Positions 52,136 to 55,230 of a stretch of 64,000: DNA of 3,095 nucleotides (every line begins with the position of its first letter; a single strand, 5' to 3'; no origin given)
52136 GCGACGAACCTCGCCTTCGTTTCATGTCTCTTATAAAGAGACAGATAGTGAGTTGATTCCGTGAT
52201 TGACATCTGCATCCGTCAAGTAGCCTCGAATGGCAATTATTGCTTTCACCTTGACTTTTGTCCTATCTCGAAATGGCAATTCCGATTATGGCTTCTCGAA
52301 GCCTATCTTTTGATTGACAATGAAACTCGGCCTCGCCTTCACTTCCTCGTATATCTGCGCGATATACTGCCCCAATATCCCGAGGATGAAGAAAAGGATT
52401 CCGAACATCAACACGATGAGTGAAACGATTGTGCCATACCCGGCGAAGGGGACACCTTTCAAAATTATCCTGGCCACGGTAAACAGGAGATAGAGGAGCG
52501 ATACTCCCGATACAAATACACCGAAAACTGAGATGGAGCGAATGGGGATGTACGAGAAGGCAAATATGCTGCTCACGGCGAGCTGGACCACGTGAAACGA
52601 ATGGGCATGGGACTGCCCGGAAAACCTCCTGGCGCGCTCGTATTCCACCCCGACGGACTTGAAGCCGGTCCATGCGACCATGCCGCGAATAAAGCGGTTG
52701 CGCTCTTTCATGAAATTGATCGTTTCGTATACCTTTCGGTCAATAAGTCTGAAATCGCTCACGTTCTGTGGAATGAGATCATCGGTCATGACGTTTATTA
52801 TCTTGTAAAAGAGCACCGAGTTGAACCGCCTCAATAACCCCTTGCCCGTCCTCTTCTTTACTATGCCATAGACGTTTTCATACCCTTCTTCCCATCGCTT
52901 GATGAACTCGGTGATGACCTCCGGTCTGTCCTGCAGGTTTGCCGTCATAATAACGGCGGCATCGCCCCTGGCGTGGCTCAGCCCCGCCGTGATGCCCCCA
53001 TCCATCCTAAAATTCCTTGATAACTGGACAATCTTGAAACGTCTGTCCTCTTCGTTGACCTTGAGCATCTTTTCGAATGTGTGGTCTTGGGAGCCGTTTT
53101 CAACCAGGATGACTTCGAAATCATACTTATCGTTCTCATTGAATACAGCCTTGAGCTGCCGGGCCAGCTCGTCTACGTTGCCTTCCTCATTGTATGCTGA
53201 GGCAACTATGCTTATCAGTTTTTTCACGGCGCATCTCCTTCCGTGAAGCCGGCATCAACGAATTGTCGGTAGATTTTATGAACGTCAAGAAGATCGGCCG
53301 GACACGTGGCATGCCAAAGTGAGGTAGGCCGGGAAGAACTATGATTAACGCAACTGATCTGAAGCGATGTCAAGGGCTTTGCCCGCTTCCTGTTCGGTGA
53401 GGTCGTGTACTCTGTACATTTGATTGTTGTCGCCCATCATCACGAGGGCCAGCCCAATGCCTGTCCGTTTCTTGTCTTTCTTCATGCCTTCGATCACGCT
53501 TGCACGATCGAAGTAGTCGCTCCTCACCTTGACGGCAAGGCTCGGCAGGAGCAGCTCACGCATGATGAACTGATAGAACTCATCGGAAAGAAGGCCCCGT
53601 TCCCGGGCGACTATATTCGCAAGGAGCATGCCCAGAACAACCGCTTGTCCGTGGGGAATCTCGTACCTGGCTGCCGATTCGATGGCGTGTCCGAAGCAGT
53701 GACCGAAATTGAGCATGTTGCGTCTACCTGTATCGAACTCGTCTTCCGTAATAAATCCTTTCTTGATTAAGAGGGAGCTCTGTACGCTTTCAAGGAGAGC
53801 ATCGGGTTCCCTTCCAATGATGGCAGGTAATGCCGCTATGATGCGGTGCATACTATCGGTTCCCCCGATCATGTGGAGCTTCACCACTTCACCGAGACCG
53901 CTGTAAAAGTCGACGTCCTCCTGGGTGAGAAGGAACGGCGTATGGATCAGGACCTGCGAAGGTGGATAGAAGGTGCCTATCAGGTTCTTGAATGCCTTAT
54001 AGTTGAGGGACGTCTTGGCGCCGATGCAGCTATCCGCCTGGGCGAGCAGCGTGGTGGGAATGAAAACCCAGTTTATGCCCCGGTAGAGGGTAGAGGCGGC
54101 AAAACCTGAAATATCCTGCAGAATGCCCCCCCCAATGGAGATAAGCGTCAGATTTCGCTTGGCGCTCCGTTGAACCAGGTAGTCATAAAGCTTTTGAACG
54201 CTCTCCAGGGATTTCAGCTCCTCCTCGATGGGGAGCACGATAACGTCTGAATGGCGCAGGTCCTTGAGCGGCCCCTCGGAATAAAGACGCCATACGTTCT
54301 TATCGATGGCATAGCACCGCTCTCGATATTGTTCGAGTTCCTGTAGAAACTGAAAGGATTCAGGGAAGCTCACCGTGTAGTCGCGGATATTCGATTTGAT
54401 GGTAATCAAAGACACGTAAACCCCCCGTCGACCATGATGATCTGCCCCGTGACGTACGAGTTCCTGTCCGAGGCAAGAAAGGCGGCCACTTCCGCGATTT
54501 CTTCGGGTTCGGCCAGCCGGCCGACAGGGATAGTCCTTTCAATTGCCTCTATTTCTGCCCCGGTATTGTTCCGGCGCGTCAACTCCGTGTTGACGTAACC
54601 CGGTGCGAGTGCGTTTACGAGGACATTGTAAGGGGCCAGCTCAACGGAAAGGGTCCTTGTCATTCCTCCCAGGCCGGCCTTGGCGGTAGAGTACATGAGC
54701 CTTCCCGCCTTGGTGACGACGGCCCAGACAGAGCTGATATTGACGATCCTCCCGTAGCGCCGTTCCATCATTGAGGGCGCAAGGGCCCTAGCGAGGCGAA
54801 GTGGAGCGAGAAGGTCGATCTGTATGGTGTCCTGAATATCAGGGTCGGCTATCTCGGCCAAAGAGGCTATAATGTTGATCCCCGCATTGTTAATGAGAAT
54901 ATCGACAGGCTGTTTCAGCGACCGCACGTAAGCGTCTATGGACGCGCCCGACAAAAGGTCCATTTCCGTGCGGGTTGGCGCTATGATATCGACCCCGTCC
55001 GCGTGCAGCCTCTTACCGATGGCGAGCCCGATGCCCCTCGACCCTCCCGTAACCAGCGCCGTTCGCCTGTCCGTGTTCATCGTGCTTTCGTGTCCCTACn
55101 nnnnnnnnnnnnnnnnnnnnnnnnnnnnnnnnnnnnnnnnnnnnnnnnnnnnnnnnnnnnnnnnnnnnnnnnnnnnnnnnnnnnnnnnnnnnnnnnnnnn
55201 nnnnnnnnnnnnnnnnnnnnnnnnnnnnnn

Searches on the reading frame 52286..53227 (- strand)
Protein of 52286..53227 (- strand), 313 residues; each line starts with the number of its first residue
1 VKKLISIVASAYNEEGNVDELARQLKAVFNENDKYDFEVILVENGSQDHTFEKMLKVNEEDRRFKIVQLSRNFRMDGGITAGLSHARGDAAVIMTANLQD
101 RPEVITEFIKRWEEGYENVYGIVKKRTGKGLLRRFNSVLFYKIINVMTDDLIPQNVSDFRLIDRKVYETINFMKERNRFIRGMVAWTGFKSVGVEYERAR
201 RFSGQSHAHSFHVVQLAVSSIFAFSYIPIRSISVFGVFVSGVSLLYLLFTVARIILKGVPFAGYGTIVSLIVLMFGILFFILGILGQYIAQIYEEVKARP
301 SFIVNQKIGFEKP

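Call 47: search_protein_families(library=pfam, proteins=[window:52286-53227:-], max_evalue=0.001)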
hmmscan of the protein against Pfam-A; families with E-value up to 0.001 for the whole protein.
window:52286-53227:- (313 aa): 1 family
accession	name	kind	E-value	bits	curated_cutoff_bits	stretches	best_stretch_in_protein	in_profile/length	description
PF00535.33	Glycos_transf_2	-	2.3e-23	83.4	23.3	1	6-169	1-166/168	Glycosyl transferase family 2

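Call 80: search_protein_families(library=ncbifam, proteins=[window:52286-53227:-], max_evalue=0.01)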
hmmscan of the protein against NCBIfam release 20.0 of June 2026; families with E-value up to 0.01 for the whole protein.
window:52286-53227:- (313 aa): 12 families
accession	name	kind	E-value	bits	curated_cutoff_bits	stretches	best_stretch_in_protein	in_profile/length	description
NF047588.1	GlcsyltransPgfSStrep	equivalog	8e-69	232.2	500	1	5-306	3-304/308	glycosyltransferase PgfS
NF007986.1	PRK10714.1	equivalog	1.9e-38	132.3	529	1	4-309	7-313/316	undecaprenyl-phosphate 4-deoxy-4-formamido-L-arabinose transferase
TIGR03937.1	PgaC_IcaA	equivalog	3.8e-10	39.3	422.3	1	3-96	45-134/407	poly-beta-1,6-N-acetyl-D-glucosamine synthase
NF047683.1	TeichurnBiosyTuaG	equivalog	1.6e-06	27.9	400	1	2-94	5-93/252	teichuronic acid biosynthesis protein TuaG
NF050050.1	ProtGlycPglI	equivalog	2.6e-06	27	500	1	4-123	3-119/306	GalNAc(5)-diNAcBac-PP-undecaprenol beta-1,3-glucosyltransferase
NF041875.1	EPS_EpsD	equivalog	4.3e-06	26.4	370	1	5-119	1-111/325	exopolysaccharide biosynthesis glycosyltransferase EpsD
TIGR04283.1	glyco_like_mftF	equivalog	9.1e-05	22.1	182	1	5-92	1-77/221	TIGR04283 family arsenosugar biosynthesis glycosyltransferase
TIGR04242.1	nodulat_NodC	equivalog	0.0008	18.5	550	1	7-110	52-154/395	chitooligosaccharide synthase NodC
NF007482.0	PRK10073.1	equivalog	0.0011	18.1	423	1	3-89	6-87/334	glycosyltransferase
NF053739.1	GlytfEpsEBac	equivalog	0.0012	17.8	450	1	5-90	3-85/265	glycosyltransferase EpsE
NF038302.1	EPS_HpsE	equivalog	0.0036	16.3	300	1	6-59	4-56/307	hormogonium polysaccharide biosynthesis glycosyltransferase HpsE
NF010496.0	PRK13915.1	equivalog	0.0052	15.9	262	0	3-53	31-80/307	glucosyl-3-phosphoglycerate synthase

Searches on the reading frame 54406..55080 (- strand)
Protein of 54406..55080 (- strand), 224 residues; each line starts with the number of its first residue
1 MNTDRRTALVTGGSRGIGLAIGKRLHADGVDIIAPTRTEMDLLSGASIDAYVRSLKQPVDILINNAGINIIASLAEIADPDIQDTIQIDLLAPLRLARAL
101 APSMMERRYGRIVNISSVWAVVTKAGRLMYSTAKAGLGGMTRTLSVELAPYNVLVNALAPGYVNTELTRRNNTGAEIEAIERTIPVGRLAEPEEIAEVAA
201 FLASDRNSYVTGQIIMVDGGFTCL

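Call 3: search_protein_families(library=pfam, proteins=[window:54406-55080:-])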
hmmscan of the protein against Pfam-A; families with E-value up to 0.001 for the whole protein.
window:54406-55080:- (224 aa): 5 families
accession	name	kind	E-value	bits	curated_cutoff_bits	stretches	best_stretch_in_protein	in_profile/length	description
PF13561.12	adh_short_C2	-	2.1e-47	162.2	27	1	40-222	50-236/236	Enoyl-(Acyl carrier protein) reductase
PF00106.31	adh_short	-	6e-42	143.8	26.6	2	39-173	55-192/195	short chain dehydrogenase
PF23441.1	SDR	-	6.7e-09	35.9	27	1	48-221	80-255/258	SDR-like rossmann domain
PF01370.27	Epimerase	-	0.00021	21.2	20.9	1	8-118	1-116/240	NAD dependent epimerase/dehydratase family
PF04321.23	RmlD_sub_bind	-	0.00061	19.4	27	0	8-67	3-60/287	RmlD substrate binding domain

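Call 4: search_protein_families(library=ncbifam, proteins=[window:54406-55080:-])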
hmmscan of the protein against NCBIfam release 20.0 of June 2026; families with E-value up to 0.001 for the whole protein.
window:54406-55080:- (224 aa): 226 families (the best 25 are shown)
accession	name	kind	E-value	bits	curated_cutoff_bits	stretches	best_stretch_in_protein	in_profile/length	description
TIGR01830.1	3oxo_ACP_reduc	equivalog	9.3e-56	189.2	297.75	2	51-221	66-238/239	3-oxoacyl-[acyl-carrier-protein] reductase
NF009466.0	PRK12826.1-2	subfamily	7.1e-54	182.9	222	1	46-223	66-246/248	3-oxoacyl-ACP reductase FabG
NF047420.2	EF_P_mod_YmfI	equivalog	9.4e-54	182.6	238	1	38-221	54-235/236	elongation factor P 5-aminopentanone reductase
NF009464.0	PRK12824.1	subfamily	8.1e-52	176.3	269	2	54-221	76-242/245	3-oxoacyl-ACP reductase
TIGR01829.1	AcAcCoA_reduct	subfamily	4.3e-51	173.9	302.1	2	53-221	73-240/242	acetoacetyl-CoA reductase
NF004198.0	PRK05653.1-3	equivalog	9.8e-51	172.6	296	1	57-221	83-246/248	3-oxoacyl-ACP reductase FabG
NF004197.0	PRK05653.1-1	equivalog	1.4e-50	172.2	332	2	44-222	67-247/249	3-oxoacyl-ACP reductase FabG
NF004778.0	PRK06124.1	equivalog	2e-50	171.6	303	1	53-222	83-253/256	SDR family oxidoreductase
NF005559.1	PRK07231.1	subfamily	9.2e-50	169.5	215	2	58-222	80-248/249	glucose 1-dehydrogenase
NF005067.0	PRK06484.1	equivalog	4.1e-49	167.5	713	1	39-223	61-253/524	short chain dehydrogenase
NF005753.0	PRK07577.1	equivalog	5.3e-48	163.6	310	1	4-220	2-231/237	SDR family oxidoreductase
NF004199.0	PRK05653.1-4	equivalog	1.9e-46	158.7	301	1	57-221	82-245/247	3-oxoacyl-ACP reductase FabG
NF005309.0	PRK06841.1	subfamily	5e-46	157.3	286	1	45-223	73-254/255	GolD/DthD family dehydrogenase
NF005893.0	PRK07856.1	equivalog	9e-46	156.2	255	1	2-220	6-240/255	SDR family oxidoreductase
NF040605.2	mycolic_FabG1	exception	1.8e-45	155.6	420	1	6-221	2-229/233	3-oxoacyl-ACP reductase FabG1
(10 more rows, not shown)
